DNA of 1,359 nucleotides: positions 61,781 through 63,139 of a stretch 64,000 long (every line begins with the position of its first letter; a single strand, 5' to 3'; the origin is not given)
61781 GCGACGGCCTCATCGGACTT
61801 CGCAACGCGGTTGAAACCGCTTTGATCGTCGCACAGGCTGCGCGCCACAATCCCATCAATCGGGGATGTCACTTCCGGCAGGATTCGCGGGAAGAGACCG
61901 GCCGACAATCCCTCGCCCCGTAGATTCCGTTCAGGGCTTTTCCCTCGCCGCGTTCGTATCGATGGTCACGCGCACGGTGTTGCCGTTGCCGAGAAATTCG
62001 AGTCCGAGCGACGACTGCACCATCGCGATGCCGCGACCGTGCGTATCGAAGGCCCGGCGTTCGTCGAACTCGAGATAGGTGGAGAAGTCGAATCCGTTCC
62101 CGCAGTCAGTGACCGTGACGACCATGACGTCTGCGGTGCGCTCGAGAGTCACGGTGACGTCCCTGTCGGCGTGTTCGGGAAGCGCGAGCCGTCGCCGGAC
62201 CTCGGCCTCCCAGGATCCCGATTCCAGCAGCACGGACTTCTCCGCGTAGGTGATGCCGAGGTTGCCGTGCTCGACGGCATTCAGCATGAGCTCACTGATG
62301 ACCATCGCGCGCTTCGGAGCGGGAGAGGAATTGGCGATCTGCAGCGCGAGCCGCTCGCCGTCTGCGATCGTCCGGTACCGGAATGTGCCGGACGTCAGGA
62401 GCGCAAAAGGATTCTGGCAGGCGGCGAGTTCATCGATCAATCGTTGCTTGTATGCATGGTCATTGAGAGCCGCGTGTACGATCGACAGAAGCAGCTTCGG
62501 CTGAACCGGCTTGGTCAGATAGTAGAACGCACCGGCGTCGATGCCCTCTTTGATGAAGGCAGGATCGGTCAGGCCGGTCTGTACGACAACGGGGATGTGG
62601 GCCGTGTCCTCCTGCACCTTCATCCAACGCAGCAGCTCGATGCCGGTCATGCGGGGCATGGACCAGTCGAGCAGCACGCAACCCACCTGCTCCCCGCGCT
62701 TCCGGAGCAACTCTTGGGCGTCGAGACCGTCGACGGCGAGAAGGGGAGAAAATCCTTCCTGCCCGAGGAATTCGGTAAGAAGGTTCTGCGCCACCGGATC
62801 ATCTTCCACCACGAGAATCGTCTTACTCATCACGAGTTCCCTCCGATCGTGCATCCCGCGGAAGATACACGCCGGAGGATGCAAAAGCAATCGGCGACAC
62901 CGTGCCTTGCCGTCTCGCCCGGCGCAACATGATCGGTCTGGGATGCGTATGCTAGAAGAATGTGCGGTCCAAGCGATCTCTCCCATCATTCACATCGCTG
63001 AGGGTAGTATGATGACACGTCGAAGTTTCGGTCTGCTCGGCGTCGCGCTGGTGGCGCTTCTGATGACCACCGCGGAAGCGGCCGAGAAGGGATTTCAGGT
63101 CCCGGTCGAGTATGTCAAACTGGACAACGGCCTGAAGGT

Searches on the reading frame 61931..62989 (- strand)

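Call 60: search_protein_families(library=pfam, proteins=[window:61931-62989:-], max_evalue=0.00001)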
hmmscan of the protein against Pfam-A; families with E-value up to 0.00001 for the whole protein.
window:61931-62989:- (352 aa): 2 families
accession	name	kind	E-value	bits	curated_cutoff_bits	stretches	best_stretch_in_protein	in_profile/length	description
PF00072.30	Response_reg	-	2.6e-23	82.7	30.2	1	58-171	1-110/111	Response regulator receiver domain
PF13581.12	HATPase_c_2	-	1.7e-08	35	27.4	1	229-341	34-125/127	Histidine kinase-like ATPase domain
